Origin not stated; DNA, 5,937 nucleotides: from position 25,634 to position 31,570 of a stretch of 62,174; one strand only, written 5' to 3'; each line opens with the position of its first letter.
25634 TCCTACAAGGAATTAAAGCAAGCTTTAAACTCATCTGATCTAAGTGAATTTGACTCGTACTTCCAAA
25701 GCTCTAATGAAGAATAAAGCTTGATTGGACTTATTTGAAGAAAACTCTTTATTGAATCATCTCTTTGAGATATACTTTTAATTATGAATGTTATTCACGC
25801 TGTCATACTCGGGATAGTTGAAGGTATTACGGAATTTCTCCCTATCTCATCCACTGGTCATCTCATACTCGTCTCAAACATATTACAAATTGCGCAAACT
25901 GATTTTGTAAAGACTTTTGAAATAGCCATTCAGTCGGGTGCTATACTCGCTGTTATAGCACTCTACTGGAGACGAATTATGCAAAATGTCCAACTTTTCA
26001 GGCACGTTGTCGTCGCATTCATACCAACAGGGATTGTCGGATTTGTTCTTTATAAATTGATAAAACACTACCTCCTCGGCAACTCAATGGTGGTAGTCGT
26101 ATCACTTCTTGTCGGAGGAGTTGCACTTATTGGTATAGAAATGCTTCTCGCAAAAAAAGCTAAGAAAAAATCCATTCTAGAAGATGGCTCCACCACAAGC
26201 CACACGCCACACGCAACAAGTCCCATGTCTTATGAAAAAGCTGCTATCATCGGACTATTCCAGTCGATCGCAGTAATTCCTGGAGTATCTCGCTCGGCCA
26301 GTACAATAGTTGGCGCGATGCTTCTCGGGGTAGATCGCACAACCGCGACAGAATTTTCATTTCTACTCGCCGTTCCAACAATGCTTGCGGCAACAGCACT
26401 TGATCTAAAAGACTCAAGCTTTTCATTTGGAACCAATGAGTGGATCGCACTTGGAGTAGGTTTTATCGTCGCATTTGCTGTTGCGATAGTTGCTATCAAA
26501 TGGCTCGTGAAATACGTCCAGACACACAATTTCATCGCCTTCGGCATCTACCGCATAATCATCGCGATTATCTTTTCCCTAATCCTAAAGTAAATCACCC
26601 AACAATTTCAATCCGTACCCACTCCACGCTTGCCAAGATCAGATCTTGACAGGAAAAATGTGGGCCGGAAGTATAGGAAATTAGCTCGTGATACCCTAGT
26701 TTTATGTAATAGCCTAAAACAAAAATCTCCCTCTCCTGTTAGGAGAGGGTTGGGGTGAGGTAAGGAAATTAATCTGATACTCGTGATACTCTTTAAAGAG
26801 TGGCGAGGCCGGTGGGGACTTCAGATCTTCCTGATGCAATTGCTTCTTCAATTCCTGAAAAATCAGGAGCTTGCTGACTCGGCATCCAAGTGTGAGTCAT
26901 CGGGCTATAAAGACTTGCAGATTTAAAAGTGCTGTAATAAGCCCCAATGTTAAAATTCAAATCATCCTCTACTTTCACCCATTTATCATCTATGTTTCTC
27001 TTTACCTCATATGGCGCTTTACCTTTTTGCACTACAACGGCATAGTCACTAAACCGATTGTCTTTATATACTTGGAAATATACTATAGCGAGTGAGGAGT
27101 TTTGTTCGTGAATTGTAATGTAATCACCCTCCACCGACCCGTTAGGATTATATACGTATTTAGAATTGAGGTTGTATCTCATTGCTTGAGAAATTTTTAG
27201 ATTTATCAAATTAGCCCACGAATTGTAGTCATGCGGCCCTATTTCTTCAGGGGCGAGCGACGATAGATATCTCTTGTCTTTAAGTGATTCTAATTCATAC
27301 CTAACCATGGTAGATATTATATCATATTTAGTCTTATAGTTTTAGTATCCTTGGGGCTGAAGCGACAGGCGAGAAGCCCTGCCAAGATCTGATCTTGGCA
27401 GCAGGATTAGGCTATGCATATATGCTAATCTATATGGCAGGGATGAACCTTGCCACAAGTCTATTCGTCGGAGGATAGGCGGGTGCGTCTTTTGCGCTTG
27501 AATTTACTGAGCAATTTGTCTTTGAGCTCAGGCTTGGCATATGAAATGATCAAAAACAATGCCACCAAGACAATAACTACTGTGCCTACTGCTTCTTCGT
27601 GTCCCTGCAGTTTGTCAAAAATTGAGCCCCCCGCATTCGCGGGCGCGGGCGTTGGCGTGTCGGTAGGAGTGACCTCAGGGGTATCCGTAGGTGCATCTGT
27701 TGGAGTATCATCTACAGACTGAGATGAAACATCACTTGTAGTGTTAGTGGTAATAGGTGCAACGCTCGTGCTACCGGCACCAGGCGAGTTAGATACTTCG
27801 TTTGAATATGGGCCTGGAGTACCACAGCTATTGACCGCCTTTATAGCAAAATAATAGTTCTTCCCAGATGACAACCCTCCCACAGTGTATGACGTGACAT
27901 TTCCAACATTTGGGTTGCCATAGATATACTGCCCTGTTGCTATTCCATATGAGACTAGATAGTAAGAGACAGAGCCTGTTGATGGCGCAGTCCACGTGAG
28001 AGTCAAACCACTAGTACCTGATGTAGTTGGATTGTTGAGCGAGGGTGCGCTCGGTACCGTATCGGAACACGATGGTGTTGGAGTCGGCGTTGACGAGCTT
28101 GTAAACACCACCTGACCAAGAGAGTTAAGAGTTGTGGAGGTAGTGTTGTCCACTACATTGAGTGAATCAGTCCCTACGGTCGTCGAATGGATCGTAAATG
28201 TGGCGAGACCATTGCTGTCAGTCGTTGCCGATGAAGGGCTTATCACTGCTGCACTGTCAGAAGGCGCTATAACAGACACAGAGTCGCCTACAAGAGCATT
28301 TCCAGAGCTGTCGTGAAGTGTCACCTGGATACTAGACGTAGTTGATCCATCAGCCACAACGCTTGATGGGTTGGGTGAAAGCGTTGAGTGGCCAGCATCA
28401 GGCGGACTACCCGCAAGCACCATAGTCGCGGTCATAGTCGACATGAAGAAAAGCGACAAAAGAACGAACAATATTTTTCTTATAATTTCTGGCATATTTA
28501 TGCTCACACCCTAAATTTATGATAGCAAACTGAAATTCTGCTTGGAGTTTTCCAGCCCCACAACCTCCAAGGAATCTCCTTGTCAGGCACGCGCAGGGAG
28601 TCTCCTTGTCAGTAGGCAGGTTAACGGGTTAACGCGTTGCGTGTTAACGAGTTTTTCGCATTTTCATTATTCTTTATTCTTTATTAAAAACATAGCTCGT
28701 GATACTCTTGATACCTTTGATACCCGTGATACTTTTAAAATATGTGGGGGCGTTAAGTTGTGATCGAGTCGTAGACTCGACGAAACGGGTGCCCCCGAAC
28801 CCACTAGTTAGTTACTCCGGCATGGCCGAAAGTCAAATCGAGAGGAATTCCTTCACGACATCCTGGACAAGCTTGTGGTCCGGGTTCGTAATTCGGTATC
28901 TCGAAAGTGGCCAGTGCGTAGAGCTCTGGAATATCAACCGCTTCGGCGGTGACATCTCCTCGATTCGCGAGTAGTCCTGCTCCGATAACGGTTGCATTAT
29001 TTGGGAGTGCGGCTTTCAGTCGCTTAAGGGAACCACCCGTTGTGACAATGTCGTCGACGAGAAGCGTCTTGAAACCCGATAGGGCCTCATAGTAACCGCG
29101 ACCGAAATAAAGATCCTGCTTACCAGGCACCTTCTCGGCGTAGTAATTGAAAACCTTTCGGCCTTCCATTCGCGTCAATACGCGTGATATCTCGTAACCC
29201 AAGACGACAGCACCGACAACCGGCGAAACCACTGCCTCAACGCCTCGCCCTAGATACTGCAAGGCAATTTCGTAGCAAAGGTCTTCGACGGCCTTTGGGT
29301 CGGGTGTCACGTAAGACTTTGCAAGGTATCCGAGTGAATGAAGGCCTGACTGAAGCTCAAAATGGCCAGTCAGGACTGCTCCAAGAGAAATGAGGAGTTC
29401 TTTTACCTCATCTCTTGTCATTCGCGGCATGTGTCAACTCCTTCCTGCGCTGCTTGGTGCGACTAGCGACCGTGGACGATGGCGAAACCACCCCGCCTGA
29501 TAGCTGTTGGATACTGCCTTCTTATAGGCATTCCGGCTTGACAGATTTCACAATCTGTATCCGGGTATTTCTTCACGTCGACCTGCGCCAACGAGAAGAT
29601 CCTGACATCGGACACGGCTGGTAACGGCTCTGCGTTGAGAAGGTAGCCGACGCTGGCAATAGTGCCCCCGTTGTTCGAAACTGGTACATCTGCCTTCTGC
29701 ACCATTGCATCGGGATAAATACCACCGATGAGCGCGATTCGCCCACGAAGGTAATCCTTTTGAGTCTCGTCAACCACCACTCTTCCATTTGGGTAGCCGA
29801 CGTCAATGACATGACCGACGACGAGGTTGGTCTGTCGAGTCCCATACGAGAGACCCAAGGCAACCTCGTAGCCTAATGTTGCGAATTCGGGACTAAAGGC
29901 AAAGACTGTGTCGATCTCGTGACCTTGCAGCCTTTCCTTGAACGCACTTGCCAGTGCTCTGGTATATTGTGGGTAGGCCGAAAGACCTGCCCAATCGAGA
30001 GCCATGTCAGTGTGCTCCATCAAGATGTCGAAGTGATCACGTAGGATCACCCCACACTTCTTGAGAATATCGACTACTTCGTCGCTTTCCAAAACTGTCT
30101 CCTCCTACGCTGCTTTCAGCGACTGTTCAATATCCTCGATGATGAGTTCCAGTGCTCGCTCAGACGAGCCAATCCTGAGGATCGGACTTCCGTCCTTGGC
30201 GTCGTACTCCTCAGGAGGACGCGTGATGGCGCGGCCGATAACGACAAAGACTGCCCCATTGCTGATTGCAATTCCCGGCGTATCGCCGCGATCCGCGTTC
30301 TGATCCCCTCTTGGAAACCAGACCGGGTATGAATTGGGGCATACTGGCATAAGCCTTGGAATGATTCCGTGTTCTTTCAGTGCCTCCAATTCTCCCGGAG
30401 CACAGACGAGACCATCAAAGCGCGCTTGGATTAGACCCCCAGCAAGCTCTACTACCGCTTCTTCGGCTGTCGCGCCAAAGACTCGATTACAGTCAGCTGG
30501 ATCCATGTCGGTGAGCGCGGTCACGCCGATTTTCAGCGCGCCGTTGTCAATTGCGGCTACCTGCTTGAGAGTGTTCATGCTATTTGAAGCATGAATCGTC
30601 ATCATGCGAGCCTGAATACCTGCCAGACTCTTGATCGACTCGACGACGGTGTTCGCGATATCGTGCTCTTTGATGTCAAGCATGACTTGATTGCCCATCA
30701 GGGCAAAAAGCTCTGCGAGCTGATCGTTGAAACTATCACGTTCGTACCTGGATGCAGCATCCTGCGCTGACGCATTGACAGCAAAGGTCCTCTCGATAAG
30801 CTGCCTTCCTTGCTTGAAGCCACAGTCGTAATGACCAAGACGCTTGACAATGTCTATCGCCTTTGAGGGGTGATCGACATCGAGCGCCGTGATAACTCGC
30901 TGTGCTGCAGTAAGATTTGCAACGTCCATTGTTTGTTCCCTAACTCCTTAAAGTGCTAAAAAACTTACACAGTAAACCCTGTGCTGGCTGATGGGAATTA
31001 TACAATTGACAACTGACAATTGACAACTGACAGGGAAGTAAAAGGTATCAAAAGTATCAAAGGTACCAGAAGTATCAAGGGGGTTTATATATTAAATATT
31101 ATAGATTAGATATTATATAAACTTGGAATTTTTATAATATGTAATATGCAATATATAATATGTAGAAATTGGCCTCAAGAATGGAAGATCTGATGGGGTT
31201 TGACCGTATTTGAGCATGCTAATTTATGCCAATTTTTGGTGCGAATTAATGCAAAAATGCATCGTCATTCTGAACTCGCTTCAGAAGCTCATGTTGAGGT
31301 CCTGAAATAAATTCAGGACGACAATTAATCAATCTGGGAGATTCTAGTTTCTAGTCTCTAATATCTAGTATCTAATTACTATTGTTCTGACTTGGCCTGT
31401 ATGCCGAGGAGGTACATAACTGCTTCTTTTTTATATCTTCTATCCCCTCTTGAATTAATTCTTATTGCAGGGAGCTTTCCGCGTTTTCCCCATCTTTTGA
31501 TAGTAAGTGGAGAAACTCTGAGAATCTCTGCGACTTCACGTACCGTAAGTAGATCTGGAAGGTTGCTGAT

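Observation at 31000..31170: Intergenic DNA is assembled from stuttered 7-10 nt words belonging to about ten recurring families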

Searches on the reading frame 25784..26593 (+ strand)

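Call 49: search_protein_families(library=pfam, proteins=[window:25784-26593:+], max_evalue=0.0001)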
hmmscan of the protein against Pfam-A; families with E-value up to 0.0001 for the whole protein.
window:25784-26593:+ (269 aa): 1 family
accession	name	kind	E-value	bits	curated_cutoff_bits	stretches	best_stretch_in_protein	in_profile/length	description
PF02673.24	BacA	-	8.4e-76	255.5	33.4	1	6-263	1-257/257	Bacitracin resistance protein BacA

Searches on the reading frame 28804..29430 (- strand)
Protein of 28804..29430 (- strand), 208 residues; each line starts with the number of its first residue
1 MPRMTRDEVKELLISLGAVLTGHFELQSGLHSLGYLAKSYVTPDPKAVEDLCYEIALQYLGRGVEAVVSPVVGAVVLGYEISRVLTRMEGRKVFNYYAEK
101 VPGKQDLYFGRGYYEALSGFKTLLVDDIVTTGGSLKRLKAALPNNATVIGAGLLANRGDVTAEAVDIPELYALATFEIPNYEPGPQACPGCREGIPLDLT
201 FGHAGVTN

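Call 50: search_protein_families(library=pfam, proteins=[window:28804-29430:-], max_evalue=0.0001)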
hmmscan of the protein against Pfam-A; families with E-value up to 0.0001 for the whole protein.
window:28804-29430:- (208 aa): 1 family
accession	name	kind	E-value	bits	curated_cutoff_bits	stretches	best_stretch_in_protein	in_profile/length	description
PF00156.33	Pribosyltran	-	4e-07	29.9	26.3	1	46-158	13-127/158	Phosphoribosyl transferase domain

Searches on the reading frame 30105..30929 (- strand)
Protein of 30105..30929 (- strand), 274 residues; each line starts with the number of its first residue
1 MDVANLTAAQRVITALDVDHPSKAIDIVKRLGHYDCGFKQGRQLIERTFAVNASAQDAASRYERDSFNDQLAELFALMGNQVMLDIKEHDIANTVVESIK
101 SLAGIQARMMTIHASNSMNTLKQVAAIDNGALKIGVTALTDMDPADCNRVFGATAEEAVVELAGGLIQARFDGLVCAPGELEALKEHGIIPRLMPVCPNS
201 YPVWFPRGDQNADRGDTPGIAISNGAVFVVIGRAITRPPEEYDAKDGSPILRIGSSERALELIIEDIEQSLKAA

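Call 11: search_protein_families(library=pfam, proteins=[window:30105-30929:-])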
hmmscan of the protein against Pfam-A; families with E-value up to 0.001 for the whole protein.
window:30105-30929:- (274 aa): 1 family
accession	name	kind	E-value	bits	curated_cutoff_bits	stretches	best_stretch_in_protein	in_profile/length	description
PF00215.30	OMPdecase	-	2e-24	87.2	27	1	11-238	2-211/221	Orotidine 5'-phosphate decarboxylase / HUMPS family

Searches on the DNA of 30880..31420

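Call 66: search_rna_families(source=window, start=30880, end=31420, threshold=evalue, max_evalue=1)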
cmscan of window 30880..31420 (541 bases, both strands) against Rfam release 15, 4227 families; matches with E-value up to 1: 1.
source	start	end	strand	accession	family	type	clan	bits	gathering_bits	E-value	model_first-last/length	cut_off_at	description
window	31339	31388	-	RF00316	snoR43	Gene; snRNA; snoRNA; CD-box;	-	19.9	50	0.86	1-73/73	no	Small nucleolar RNA R43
